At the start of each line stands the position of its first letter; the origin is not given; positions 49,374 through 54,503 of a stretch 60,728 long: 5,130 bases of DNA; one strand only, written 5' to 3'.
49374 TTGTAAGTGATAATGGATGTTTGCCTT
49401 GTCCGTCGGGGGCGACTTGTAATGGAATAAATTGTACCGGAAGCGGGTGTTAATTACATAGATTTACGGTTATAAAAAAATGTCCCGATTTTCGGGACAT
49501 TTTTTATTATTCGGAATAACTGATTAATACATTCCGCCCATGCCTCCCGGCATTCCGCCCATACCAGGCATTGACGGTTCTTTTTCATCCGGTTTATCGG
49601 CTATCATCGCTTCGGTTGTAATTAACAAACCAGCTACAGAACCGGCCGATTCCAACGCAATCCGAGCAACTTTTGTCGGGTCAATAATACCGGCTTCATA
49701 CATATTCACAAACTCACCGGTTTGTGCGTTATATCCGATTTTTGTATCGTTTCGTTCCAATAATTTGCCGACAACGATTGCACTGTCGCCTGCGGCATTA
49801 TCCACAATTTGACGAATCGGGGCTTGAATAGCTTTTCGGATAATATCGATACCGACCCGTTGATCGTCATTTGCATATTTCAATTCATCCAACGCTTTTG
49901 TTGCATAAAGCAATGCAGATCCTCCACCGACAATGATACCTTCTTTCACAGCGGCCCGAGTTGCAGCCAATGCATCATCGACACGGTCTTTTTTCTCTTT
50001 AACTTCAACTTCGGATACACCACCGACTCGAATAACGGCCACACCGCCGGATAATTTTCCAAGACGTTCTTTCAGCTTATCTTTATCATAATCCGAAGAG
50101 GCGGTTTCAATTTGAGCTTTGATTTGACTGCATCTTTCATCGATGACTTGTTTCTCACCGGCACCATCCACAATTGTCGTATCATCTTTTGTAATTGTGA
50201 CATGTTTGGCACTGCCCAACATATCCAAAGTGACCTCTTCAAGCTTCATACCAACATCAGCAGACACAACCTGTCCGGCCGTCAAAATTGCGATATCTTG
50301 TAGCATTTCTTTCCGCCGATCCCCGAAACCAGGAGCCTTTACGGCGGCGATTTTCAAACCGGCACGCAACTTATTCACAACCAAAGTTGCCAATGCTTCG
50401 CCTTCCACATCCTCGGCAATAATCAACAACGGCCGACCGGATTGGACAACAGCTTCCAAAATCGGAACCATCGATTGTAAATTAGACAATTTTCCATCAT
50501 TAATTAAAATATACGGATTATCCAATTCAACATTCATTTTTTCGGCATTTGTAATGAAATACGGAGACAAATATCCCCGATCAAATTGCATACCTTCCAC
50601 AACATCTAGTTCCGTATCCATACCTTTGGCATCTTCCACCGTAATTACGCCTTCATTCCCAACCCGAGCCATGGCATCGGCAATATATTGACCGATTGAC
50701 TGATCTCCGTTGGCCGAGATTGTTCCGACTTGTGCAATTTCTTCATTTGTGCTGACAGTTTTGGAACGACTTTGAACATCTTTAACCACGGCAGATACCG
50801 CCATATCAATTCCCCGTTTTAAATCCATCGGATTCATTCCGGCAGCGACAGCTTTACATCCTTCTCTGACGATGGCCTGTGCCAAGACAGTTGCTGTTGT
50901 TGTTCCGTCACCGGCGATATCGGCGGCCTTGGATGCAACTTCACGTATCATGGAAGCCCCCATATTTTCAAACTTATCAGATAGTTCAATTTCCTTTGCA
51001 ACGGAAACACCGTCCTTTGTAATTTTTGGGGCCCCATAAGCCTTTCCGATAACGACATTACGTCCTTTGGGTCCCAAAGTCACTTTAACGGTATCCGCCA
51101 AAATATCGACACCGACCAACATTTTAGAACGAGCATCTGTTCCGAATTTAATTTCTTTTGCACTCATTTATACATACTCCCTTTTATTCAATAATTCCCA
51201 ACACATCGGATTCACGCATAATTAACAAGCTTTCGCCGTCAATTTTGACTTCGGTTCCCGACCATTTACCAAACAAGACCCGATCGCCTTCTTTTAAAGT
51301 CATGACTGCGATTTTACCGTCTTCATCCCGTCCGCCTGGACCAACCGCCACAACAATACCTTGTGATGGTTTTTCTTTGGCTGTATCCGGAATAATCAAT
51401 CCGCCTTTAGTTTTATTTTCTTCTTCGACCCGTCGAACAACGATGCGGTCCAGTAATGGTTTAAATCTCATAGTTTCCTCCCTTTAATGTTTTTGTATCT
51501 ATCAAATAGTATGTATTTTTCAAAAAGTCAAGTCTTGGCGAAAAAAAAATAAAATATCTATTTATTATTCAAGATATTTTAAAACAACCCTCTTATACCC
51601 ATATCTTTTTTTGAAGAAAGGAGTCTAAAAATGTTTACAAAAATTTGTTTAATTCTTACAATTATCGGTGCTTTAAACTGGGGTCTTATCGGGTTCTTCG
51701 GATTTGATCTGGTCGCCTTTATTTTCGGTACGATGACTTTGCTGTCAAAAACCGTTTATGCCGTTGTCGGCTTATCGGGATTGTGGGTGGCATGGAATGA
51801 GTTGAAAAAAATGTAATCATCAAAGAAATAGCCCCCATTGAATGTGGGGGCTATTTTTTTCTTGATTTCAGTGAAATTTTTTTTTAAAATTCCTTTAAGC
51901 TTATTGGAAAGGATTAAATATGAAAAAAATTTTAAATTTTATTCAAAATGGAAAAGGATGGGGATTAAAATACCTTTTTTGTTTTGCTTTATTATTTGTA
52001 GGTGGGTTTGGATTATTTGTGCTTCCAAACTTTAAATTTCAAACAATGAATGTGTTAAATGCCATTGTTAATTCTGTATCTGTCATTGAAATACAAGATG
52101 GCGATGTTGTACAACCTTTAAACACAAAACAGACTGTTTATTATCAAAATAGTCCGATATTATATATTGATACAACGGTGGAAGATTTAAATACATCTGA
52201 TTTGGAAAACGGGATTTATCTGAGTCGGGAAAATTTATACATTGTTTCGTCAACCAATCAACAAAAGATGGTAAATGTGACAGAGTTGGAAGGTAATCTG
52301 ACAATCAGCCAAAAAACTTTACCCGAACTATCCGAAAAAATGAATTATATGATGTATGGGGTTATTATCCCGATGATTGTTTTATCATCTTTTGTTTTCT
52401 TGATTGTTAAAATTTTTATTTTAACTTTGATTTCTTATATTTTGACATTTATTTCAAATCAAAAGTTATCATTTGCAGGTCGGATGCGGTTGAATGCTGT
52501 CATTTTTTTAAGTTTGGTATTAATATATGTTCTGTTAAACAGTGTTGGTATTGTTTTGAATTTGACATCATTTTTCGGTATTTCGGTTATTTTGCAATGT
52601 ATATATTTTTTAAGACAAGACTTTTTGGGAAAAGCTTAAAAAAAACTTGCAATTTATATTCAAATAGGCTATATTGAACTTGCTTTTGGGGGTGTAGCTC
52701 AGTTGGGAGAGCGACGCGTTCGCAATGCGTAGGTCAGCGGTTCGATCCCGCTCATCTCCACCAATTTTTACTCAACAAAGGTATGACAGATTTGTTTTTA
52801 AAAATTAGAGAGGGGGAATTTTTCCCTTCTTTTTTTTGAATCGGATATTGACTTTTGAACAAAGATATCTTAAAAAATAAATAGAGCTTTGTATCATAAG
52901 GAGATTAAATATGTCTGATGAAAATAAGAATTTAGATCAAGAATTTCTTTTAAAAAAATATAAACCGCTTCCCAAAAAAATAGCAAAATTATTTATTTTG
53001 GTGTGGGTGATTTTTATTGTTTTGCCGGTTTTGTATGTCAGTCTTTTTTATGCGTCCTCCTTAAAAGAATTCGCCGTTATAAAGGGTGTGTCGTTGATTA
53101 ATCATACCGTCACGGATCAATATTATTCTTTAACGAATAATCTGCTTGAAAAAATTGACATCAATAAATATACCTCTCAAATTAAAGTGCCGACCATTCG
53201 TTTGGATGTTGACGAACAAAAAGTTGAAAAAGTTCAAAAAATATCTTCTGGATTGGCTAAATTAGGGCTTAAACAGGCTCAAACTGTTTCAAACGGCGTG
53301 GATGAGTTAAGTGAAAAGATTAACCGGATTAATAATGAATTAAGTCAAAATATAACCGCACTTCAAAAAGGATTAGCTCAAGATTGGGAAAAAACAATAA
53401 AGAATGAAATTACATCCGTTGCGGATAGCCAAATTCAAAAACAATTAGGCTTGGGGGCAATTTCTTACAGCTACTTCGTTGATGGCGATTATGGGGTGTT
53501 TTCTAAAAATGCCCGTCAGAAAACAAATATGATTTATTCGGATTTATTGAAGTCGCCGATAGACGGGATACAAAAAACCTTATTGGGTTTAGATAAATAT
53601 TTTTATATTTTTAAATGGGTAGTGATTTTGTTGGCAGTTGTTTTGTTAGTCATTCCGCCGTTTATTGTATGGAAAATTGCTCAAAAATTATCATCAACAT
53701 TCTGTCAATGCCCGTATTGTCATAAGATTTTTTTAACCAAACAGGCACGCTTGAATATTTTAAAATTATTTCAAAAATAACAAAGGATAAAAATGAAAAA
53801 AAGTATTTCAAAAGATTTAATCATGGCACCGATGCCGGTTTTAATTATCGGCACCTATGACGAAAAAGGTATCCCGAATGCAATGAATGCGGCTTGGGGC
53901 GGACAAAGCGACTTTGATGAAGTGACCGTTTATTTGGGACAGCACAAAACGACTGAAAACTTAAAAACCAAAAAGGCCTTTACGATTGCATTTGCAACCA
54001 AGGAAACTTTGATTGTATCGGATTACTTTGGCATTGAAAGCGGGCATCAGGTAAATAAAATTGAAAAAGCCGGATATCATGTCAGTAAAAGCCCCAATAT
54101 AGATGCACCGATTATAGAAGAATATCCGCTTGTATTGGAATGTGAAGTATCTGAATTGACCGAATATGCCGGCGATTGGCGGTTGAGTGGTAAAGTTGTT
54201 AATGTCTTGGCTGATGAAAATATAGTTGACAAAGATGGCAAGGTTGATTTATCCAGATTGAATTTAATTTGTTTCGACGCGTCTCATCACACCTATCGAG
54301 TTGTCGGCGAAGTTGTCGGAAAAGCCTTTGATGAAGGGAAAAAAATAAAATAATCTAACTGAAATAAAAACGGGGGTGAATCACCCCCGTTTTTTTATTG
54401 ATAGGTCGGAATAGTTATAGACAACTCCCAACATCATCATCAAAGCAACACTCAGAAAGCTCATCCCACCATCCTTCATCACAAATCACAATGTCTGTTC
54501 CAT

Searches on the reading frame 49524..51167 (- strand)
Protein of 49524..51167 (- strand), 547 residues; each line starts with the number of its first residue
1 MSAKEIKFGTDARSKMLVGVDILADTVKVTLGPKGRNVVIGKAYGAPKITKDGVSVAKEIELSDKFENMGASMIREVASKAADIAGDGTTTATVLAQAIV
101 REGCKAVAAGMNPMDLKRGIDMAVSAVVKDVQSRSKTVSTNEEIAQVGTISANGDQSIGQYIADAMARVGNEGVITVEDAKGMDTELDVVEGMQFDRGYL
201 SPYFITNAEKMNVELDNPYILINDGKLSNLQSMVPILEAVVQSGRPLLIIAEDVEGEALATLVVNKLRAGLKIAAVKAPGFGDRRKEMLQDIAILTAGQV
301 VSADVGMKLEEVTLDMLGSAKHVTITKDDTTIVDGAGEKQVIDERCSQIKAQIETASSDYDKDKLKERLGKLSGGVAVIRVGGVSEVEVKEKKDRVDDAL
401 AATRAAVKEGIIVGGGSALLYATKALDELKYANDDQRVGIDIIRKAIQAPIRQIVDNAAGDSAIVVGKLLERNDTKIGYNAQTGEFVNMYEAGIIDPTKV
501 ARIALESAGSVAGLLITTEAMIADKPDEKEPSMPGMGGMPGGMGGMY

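Call 14: search_protein_families(library=pfam, proteins=[window:49524-51167:-], max_evalue=0.01)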
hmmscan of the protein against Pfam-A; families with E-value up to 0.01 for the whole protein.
window:49524-51167:- (547 aa): 1 family
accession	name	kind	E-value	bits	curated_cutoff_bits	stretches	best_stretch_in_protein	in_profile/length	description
PF00118.29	Cpn60_TCP1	-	4.2e-76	257.1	34.3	1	23-526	1-490/490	TCP-1/cpn60 chaperonin family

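Call 17: find_encoding_contigs(protein=window:49524-51167:-, flank=10000, max_places=10)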
Protein window:49524-51167:- (547 aa): no gene with exactly this product is on record in the collection.

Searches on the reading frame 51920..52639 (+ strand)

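Call 14: search_protein_families(library=pfam, proteins=[window:51920-52639:+], max_evalue=0.01)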
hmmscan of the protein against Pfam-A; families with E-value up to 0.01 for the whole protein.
window:51920-52639:+ (239 aa): 1 family
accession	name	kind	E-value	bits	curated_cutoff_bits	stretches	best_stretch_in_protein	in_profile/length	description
PF06691.16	DUF1189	-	7e-11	42.5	28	1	2-230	12-240/244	Protein of unknown function (DUF1189)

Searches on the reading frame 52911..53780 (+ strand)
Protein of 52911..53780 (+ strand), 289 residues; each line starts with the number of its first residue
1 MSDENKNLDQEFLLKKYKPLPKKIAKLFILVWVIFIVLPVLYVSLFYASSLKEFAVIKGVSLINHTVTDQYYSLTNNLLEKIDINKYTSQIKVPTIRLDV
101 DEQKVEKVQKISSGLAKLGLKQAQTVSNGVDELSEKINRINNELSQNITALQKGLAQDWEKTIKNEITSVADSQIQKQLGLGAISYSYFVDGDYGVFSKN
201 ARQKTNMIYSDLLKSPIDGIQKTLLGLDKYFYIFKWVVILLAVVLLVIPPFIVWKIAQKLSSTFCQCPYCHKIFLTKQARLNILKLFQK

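Call 14: search_protein_families(library=pfam, proteins=[window:52911-53780:+], max_evalue=0.01)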
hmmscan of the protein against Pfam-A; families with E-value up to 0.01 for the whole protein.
window:52911-53780:+ (289 aa): 1 family
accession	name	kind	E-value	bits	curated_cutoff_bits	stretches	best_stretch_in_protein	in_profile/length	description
PF05478.16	Prominin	-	0.0017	16.9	34.3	1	57-174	584-704/799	Prominin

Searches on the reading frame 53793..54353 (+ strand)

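Call 14: search_protein_families(library=pfam, proteins=[window:53793-54353:+], max_evalue=0.01)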
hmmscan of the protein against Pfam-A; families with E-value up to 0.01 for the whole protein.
window:53793-54353:+ (186 aa): 1 family
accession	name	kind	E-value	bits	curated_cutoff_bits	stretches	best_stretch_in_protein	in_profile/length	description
PF01613.24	Flavin_Reduct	-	2.1e-15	57.6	27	1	13-143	5-136/153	Flavin reductase like domain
